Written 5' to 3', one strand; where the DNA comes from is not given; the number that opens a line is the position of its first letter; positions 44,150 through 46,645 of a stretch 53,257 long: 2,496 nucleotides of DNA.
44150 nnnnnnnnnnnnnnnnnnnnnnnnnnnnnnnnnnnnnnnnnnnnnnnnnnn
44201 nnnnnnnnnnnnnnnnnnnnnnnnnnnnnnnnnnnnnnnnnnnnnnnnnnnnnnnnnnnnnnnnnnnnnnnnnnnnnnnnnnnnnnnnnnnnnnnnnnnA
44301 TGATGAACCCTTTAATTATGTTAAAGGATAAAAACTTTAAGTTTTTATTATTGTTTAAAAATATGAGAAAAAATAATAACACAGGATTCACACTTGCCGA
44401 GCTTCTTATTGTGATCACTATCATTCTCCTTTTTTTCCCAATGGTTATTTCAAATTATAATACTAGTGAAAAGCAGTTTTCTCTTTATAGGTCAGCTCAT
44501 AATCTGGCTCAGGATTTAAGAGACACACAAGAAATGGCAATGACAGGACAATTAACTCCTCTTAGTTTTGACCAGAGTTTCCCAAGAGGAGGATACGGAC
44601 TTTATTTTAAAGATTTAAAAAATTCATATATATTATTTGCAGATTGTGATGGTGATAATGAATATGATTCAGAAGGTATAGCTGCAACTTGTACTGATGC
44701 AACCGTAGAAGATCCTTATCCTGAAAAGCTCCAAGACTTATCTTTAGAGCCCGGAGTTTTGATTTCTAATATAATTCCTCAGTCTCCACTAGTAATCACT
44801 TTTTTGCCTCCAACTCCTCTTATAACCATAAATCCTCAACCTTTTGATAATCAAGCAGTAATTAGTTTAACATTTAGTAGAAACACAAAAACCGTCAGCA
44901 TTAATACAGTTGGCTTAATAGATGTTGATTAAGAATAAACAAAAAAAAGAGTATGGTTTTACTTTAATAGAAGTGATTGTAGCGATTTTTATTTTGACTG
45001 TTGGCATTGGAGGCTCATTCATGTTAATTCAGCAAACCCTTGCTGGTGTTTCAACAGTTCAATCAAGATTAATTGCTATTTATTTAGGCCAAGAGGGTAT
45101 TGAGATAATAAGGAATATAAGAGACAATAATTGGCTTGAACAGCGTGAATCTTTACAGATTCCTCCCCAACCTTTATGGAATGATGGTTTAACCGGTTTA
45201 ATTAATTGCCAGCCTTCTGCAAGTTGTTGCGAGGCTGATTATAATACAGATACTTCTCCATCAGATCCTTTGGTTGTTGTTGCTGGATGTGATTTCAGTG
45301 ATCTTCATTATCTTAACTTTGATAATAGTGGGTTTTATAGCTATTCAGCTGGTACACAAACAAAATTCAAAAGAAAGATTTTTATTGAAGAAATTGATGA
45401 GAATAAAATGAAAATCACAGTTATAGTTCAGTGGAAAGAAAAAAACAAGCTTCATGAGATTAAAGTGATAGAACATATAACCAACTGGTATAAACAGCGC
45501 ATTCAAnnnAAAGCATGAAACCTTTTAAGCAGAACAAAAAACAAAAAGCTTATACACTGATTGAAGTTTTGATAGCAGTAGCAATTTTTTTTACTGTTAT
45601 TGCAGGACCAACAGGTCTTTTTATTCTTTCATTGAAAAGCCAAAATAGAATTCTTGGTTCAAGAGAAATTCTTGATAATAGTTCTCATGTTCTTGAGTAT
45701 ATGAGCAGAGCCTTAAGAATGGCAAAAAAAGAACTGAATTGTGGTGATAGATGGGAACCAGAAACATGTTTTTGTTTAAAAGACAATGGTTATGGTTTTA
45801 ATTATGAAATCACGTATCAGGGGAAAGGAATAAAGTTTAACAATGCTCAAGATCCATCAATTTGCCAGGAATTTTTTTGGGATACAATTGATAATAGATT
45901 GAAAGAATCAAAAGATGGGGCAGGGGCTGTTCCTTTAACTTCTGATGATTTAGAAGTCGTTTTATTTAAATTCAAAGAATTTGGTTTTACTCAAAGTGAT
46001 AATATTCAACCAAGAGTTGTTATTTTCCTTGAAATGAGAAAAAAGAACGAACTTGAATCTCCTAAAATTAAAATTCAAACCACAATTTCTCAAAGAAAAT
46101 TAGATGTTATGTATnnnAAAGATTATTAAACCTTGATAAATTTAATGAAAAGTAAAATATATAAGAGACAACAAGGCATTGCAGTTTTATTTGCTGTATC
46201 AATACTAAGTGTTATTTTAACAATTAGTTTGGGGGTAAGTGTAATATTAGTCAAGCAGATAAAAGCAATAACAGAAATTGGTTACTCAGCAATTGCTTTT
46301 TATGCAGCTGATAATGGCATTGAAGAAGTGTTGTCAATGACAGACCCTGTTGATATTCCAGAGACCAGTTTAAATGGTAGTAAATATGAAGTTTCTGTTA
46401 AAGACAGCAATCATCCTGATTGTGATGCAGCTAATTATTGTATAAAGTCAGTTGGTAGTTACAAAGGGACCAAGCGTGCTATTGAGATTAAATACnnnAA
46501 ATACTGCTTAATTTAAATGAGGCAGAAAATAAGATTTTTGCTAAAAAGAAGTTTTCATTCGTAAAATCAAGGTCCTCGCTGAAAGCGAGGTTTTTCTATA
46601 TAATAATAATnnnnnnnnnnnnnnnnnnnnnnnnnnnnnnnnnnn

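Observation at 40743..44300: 1185-aa secreted protein with four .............-type repeats, Ig/PKD modules and a 22-Cys module, heading the minor-pilin operon: candidate novel pilus-tip adhesin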

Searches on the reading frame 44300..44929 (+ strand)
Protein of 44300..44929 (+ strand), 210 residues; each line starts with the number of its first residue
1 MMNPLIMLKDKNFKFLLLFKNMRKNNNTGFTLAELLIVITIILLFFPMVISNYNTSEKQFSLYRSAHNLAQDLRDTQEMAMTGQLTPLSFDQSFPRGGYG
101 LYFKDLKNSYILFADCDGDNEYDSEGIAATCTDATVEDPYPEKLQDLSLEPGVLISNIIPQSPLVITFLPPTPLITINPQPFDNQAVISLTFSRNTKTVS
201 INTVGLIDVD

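Call 3: search_protein_families(library=pfam, proteins=[window:44300-44929:+], max_evalue=0.1)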
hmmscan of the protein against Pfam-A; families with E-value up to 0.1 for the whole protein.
window:44300-44929:+ (210 aa): 1 family
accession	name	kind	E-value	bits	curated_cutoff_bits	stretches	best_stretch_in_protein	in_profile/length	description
PF07963.17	N_methyl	-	3.6e-05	23.6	21.2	1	25-45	2-22/27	Prokaryotic N-terminal methylation motif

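Call 4: search_protein_families(library=ncbifam, proteins=[window:44300-44929:+], max_evalue=0.1)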
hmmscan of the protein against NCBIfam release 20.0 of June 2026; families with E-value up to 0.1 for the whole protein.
window:44300-44929:+ (210 aa): 11 families
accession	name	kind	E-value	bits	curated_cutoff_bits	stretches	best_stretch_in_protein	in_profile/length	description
NF040982.1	ComGD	equivalog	1.8e-07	31.6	70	1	28-84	2-58/139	competence type IV pilus minor pilin ComGD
TIGR01708.2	typeII_sec_gspH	equivalog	2.4e-06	27.7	80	1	28-92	2-67/169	type II secretion system minor pseudopilin GspH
TIGR02596.1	TIGR02596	subfamily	3.3e-05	24.1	70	1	30-82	1-53/196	Verru_Chthon cassette protein D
NF007800.0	PRK10506.1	equivalog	0.00022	21.1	158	1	23-81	4-62/163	prepilin peptidase-dependent protein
TIGR02532.1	IV_pilin_GFxxxE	domain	0.0011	18.7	16.3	1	28-45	2-19/24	prepilin-type N-terminal cleavage/methylation domain-containing protein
NF041013.1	T4P_ComGE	equivalog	0.0015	18.6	49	1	25-63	1-39/83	competence type IV pilus minor pilin ComGE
NF007862.0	PRK10574.1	equivalog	0.042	14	138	1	26-54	3-31/145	prepilin peptidase-dependent pilin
NF041775.1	typeIV_PilA_Myxo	equivalog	0.045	13.7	400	1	26-53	9-36/214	type IV pilin protein PilA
TIGR01710.1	typeII_sec_gspG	equivalog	0.065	13.3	88.85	1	29-58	2-31/134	type II secretion system major pseudopilin GspG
NF041002.1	pilin_ComGF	equivalog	0.091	13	80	1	28-59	2-33/139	competence type IV pilus minor pilin ComGF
NF040999.1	pilin_ComGC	equivalog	0.097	12.9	75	0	28-55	2-29/84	competence type IV pilus major pilin ComGC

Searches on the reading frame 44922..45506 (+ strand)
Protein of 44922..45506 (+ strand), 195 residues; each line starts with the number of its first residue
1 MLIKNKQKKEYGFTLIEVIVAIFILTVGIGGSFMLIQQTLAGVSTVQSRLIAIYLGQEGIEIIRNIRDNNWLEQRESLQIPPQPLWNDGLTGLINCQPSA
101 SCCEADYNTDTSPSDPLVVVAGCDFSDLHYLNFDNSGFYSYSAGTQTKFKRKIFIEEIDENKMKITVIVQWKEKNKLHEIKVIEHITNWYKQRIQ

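Call 3: search_protein_families(library=pfam, proteins=[window:44922-45506:+], max_evalue=0.1)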
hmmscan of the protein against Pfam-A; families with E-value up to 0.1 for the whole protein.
window:44922-45506:+ (195 aa): 2 families
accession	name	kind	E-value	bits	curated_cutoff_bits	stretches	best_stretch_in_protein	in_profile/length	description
PF07963.17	N_methyl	-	4.5e-08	32.8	21.2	1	8-32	2-26/27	Prokaryotic N-terminal methylation motif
PF18188.7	PPL4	-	0.018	15.3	25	1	149-193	56-102/159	Prim-pol 4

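Call 4: search_protein_families(library=ncbifam, proteins=[window:44922-45506:+], max_evalue=0.1)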
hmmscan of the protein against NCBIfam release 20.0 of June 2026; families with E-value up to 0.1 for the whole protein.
window:44922-45506:+ (195 aa): 6 families
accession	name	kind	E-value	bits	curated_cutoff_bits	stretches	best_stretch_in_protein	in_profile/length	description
TIGR02523.1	type_IV_pilV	equivalog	1.1e-07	32.4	52.2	1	11-66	2-57/139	type IV pilus modification protein PilV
TIGR02532.1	IV_pilin_GFxxxE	domain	4.9e-05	23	16.3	1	12-29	3-20/24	prepilin-type N-terminal cleavage/methylation domain-containing protein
TIGR01707.1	gspI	equivalog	0.00096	19.6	44.35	1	12-54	1-43/101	type II secretion system minor pseudopilin GspI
NF041002.1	pilin_ComGF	equivalog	0.0079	16.4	80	1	12-43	3-34/139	competence type IV pilus minor pilin ComGF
NF006453.0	PRK08808.1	equivalog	0.012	14.6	295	1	7-49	3-41/211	type II secretion system protein J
NF007800.0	PRK10506.1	equivalog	0.034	13.9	158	1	5-27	3-25/163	prepilin peptidase-dependent protein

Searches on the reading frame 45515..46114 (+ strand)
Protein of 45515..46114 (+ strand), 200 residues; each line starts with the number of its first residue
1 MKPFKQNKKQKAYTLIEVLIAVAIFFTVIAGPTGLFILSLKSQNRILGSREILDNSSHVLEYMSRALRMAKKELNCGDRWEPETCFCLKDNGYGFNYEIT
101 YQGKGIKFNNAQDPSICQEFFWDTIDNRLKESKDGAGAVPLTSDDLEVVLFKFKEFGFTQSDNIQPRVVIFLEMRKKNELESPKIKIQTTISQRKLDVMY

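Call 3: search_protein_families(library=pfam, proteins=[window:45515-46114:+], max_evalue=0.1)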
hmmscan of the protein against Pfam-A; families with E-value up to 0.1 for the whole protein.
window:45515-46114:+ (200 aa): 2 families
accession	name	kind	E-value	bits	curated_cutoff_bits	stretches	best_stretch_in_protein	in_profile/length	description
PF07963.17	N_methyl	-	1.1e-06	28.3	21.2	1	8-31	2-25/27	Prokaryotic N-terminal methylation motif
PF04923.17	Ninjurin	-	0.03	14.7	26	1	5-44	32-71/102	Ninjurin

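Call 4: search_protein_families(library=ncbifam, proteins=[window:45515-46114:+], max_evalue=0.1)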
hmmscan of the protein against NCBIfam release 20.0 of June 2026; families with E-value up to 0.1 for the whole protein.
window:45515-46114:+ (200 aa): 5 families
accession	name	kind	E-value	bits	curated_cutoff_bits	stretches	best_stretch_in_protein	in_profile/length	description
NF041013.1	T4P_ComGE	equivalog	0.00043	20.3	49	1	8-30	1-23/83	competence type IV pilus minor pilin ComGE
TIGR02532.1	IV_pilin_GFxxxE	domain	0.0013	18.5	16.3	1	10-25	1-16/24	prepilin-type N-terminal cleavage/methylation domain-containing protein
NF041002.1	pilin_ComGF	equivalog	0.0099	16.1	80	1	10-44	1-35/139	competence type IV pilus minor pilin ComGF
TIGR01707.1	gspI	equivalog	0.011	16.2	44.35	1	13-31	2-20/101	type II secretion system minor pseudopilin GspI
NF007800.0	PRK10506.1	equivalog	0.013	15.3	158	1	6-69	4-60/163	prepilin peptidase-dependent protein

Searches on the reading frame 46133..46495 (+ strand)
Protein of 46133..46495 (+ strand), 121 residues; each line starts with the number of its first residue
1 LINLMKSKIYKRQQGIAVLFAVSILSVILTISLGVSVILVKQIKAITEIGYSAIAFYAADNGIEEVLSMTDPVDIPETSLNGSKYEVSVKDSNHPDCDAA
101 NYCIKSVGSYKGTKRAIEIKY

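Call 3: search_protein_families(library=pfam, proteins=[window:46133-46495:+], max_evalue=0.1)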
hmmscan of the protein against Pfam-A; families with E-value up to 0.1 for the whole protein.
window:46133-46495:+ (121 aa): 0 families

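Call 4: search_protein_families(library=ncbifam, proteins=[window:46133-46495:+], max_evalue=0.1)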
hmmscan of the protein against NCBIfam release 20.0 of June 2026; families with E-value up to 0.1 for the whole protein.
window:46133-46495:+ (121 aa): 1 family
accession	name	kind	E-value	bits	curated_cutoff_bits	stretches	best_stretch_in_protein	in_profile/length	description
NF050052.1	choice_anch_Y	domain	0.045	13.8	80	1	11-92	23-108/166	choice-of-anchor Y domain-containing protein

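Call 34: find_related_loci(query=A2, collection=genome_contigs, flank=10000)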
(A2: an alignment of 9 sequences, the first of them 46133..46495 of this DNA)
Query A2 (121 aa) in genome_contigs; peptide patterns used: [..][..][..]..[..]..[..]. (x = any residue, [..] = any of these).
600 stretches matched a pattern (row limit reached: there are more); 228 encode a relative of the query (tblastn E <= 1e-3); the best 80 are kept; 80 distinct loci.
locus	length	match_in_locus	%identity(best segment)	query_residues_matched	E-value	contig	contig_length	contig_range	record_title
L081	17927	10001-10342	68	8-121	3e-50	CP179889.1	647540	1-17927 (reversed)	MAG: Candidatus Nealsonbacteria bacterium isolate ER8H12parc2 chromosome, complete genome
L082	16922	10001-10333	69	11-121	3e-50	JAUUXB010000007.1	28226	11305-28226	MAG: bacterium isolate CSMAG_54 CSMAG_54_k141_919787_length_28226_cov_8.9330, whole genome shotgun sequence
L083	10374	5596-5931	64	10-121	2e-45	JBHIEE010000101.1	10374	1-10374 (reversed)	MAG: Candidatus Aminicenantia bacterium isolate b3.sp2_bin.19 NODE_2155_length_10374_cov_5.290338, whole genome shotgun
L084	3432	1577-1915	56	11-121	3e-34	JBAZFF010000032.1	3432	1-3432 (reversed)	MAG: Candidatus Paceibacterota bacterium isolate SO_2017_LW3_143 NODE_112799_length_3432_cov_1.876248_LW162_2017, whole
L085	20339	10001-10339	55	11-121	2e-32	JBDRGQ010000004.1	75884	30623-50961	MAG: bacterium isolate MEGAHIT-group-1.445 k141_12414402, whole genome shotgun sequence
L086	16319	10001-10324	51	11-116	2e-29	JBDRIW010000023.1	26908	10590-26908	MAG: Candidatus Nealsonbacteria bacterium isolate MEGAHIT-group-1.605 k141_5478476, whole genome shotgun sequence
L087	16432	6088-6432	50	10-121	4e-29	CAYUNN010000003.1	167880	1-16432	MAG TPA_asm: uncultured Candidatus Saccharibacteria bacterium isolate SRP067234_co1_336 genome assembly, contig: k99_488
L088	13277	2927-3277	46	10-121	3e-28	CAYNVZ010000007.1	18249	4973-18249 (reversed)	MAG TPA_asm: uncultured Candidatus Saccharibacteria bacterium isolate binchicken_co256_230 genome assembly, contig: NODE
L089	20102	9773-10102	45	12-121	1e-27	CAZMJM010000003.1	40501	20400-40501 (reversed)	MAG TPA_asm: uncultured Candidatus Saccharibacteria bacterium isolate binchicken_co150_123 genome assembly, contig: NODE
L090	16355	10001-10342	44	11-121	6e-26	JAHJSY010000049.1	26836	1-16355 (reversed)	MAG: Patescibacteria group bacterium isolate OS_PC_MetaG.mb.33 OS_PC_MetaG.mb.33_k141_615455, whole genome shotgun seque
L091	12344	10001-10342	42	13-121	1e-25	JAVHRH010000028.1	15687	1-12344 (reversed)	MAG: Parcubacteria group bacterium isolate WB02no10_40_9 NODE_2603_length_15687_cov_5.631077, whole genome shotgun seque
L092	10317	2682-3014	43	12-121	2e-25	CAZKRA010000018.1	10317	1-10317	MAG TPA_asm: uncultured Candidatus Saccharibacteria bacterium isolate binchicken_co218_408 genome assembly, contig: NODE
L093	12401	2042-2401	41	1-121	3e-25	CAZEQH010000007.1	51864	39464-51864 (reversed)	MAG TPA_asm: uncultured Candidatus Saccharibacteria bacterium isolate binchicken_co151_87 genome assembly, contig: NODE_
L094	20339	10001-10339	47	11-121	5e-25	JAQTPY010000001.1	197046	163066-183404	MAG: Candidatus Paceibacterota bacterium isolate STB_127 NODE_160_length_197046_cov_4.476125_Sandtown_B, whole genome sh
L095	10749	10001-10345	40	11-121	7e-25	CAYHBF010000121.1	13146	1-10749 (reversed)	MAG TPA_asm: uncultured Candidatus Saccharibacteria bacterium isolate ERP119294_co2_146 genome assembly, contig: k141_13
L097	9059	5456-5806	44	15-121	3e-24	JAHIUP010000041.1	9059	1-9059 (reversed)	MAG: Patescibacteria group bacterium isolate MM_PC_MetaG.mb.3 MM_PC_MetaG.mb.3_k141_972126, whole genome shotgun sequenc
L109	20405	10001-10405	36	12-121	4e-19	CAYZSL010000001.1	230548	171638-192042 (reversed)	MAG TPA_asm: uncultured Candidatus Saccharibacteria bacterium isolate SRP178699_co1_142 genome assembly, contig: NODE_9_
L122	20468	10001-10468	35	6-118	1e-14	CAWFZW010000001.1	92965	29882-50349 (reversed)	MAG: Candidatus Nealsonbacteria bacterium isolate MFD04408.bin.2.132 genome assembly, contig: contig_34488, whole genome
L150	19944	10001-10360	33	5-121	2e-9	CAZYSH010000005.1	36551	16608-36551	MAG TPA_asm: uncultured Candidatus Saccharibacteria bacterium isolate binchicken_co330_129 genome assembly, contig: NODE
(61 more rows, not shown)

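Call 80: search_protein_families(library=pfam, proteins=[L087:1038-4421:+, L089:2145-3764:+, L089:6243-8042:+, L109:4473-7436:+, L122:1551-4490:+, L150:6185-8047:+, L097:765-3779:+], max_evalue=0.001)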
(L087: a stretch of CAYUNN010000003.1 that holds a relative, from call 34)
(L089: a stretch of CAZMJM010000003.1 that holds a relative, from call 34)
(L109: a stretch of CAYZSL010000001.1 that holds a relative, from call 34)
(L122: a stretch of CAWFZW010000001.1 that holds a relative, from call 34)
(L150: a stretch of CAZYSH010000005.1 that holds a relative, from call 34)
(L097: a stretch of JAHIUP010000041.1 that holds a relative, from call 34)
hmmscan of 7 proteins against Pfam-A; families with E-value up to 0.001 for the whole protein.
L087:1038-4421:+ (1128 aa): 1 family
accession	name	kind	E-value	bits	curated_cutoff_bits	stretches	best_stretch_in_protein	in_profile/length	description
PF25788.1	Ig_Rha78A_N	-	6.2e-05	23.6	27.4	0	920-999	20-101/105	Rha78A-like, N-terminal immunoglobulin domain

L089:2145-3764:+ (540 aa): 0 families

L089:6243-8042:+ (600 aa): 0 families

L109:4473-7436:+ (988 aa): 5 families
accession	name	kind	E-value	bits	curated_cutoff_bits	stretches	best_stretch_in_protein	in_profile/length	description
PF00801.26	PKD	-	7.7e-15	55.1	23.5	1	663-729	6-70/80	PKD domain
PF18911.6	PKD_4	-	8.7e-15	55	27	2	662-733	8-77/85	PKD domain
PF18998.6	Flg_new_2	-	7.2e-10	39.2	23.6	1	591-652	9-70/73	Divergent InlB B-repeat domain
PF13290.12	CHB_HEX_C_1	-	3.7e-05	24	22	1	73-142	2-65/67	Chitobiase/beta-hexosaminidase C-terminal domain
PF07495.19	Y_Y_Y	-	0.00012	22.4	26.6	0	697-733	19-55/65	Y_Y_Y domain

L122:1551-4490:+ (980 aa): 4 families
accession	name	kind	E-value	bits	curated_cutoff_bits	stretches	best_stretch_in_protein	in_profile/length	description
PF25788.1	Ig_Rha78A_N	-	5e-09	36.8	27.4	1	791-881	17-101/105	Rha78A-like, N-terminal immunoglobulin domain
PF18911.6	PKD_4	-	8.9e-09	35.7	27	1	915-958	33-76/85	PKD domain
PF00041.27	fn3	-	2.9e-07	31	25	1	787-874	9-81/84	Fibronectin type III domain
PF00801.26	PKD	-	1.7e-06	28.4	23.5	1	919-957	32-72/80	PKD domain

L150:6185-8047:+ (621 aa): 4 families
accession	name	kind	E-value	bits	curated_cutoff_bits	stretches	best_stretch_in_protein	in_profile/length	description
PF25788.1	Ig_Rha78A_N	-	1.9e-16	60.7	27.4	1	106-189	17-95/105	Rha78A-like, N-terminal immunoglobulin domain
PF18911.6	PKD_4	-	2.6e-09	37.4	27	1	526-604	4-78/85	PKD domain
PF00041.27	fn3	-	3.3e-08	34.1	25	1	206-289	2-81/84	Fibronectin type III domain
PF00801.26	PKD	-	5.9e-05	23.4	23.5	1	556-599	28-71/80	PKD domain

L097:765-3779:+ (1005 aa): 2 families
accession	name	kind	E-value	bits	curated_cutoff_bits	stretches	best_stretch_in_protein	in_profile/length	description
PF18911.6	PKD_4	-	3.5e-09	37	27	1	928-990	27-81/85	PKD domain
PF00801.26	PKD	-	5e-07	30.1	23.5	0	935-988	28-77/80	PKD domain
